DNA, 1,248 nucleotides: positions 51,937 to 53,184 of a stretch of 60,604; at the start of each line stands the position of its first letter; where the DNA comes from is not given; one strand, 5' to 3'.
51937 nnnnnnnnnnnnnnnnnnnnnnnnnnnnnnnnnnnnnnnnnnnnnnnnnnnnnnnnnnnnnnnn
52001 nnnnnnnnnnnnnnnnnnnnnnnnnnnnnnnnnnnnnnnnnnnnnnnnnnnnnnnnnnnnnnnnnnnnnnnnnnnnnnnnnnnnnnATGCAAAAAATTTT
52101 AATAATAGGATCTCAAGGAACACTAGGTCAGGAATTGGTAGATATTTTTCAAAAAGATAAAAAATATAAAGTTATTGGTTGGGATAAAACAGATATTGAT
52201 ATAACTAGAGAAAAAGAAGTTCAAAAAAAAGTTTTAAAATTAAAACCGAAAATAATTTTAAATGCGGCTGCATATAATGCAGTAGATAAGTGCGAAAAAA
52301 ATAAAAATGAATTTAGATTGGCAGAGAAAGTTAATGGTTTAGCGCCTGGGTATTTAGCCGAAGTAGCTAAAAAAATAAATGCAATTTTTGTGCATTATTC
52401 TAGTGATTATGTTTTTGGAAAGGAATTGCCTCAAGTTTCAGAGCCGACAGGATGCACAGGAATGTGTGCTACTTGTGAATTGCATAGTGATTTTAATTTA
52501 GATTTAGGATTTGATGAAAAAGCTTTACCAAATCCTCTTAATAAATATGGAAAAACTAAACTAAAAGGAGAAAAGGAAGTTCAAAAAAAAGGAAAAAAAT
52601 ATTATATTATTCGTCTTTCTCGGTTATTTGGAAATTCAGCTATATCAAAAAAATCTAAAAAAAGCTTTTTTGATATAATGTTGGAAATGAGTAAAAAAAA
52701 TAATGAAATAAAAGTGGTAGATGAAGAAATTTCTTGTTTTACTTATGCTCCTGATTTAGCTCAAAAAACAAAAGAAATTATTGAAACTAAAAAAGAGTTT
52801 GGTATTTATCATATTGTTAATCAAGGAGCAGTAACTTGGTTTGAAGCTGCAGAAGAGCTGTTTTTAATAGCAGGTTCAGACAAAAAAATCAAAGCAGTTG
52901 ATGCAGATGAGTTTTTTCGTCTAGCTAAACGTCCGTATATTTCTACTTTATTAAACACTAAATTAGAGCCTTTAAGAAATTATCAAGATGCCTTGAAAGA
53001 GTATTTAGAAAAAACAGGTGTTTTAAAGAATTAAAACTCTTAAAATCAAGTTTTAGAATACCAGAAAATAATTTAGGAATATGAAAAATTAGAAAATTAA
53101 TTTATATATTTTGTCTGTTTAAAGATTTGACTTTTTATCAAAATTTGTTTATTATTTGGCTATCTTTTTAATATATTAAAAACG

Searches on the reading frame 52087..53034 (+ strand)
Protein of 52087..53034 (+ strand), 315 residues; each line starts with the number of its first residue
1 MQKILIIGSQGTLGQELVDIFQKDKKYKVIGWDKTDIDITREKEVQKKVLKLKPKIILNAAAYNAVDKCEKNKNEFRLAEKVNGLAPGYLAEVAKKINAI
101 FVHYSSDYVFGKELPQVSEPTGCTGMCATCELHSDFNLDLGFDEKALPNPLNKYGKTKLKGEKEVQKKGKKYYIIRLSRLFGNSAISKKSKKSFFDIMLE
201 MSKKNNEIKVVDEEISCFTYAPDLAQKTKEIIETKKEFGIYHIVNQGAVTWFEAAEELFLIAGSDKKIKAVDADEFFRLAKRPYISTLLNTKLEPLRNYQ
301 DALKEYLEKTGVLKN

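Call 4: search_protein_families(library=pfam, proteins=[window:52087-53034:+], max_evalue=0.01)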
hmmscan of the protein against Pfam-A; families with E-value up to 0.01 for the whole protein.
window:52087-53034:+ (315 aa): 5 families
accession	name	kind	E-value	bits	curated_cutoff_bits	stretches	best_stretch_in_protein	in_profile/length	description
PF04321.23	RmlD_sub_bind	-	2.4e-67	227.5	27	1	3-309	2-284/287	RmlD substrate binding domain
PF01370.27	Epimerase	-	1.4e-17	64.3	20.9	1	4-245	1-238/240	NAD dependent epimerase/dehydratase family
PF07993.18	NAD_binding_4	-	4.5e-07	29.7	20.1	1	26-193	62-220/258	Male sterility protein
PF02719.21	Polysacc_synt_2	-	2.3e-06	27.5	20.2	0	38-76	62-100/293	Polysaccharide biosynthesis protein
PF16363.11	GDP_Man_Dehyd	-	3.6e-06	27.1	27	1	36-113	58-136/332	GDP-mannose 4,6 dehydratase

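Call 102: find_encoding_contigs(protein=window:52087-53031:+, flank=7000, max_places=6)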
Protein window:52087-53031:+ (315 aa): 5 contigs read that carry it; 3 places shown.
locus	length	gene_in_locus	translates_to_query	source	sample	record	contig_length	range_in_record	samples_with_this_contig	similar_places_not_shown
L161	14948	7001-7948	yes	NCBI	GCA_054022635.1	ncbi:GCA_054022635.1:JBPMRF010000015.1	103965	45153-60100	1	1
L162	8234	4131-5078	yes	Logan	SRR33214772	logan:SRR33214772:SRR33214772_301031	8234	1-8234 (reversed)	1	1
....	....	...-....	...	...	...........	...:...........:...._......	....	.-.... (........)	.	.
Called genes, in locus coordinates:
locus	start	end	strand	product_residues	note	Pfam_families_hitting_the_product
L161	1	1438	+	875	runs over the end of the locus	PF02861:Clp_N, PF23569:NBD_SMAX1, PF00004:AAA, PF17871:AAA_lid_9, PF00004:AAA, PF07724:AAA_2, PF07728:AAA_5, PF10431:ClpB_D2-small, +6 more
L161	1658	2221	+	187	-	PF00908:dTDP_sugar_isom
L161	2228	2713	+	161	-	-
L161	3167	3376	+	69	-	PF13560:HTH_31, PF12844:HTH_19, PF13443:HTH_26, PF01381:HTH_3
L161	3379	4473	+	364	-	PF13651:EcoRI_methylase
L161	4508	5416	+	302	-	-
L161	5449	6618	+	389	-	PF03235:GmrSD_N, PF01844:HNH (weak)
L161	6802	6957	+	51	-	-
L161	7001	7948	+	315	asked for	PF01370:Epimerase, PF02719:Polysacc_synt_2 (faint), PF04321:RmlD_sub_bind, PF07993:NAD_binding_4 (weak), PF16363:GDP_Man_Dehyd (faint)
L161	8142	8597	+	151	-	PF03449:GreA_GreB_N, PF01272:GreA_GreB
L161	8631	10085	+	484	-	PF01336:tRNA_anti-codon, PF00152:tRNA-synt_2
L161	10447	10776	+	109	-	-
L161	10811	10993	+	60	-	-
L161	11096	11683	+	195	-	PF00210:Ferritin, PF02915:Rubrerythrin, PF23458:DUF7130 (weak), PF21349:RUBY_RBDX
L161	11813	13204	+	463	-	PF13196:DUF4012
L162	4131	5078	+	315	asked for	PF01370:Epimerase, PF02719:Polysacc_synt_2 (faint), PF04321:RmlD_sub_bind, PF07993:NAD_binding_4 (weak), PF16363:GDP_Man_Dehyd (faint)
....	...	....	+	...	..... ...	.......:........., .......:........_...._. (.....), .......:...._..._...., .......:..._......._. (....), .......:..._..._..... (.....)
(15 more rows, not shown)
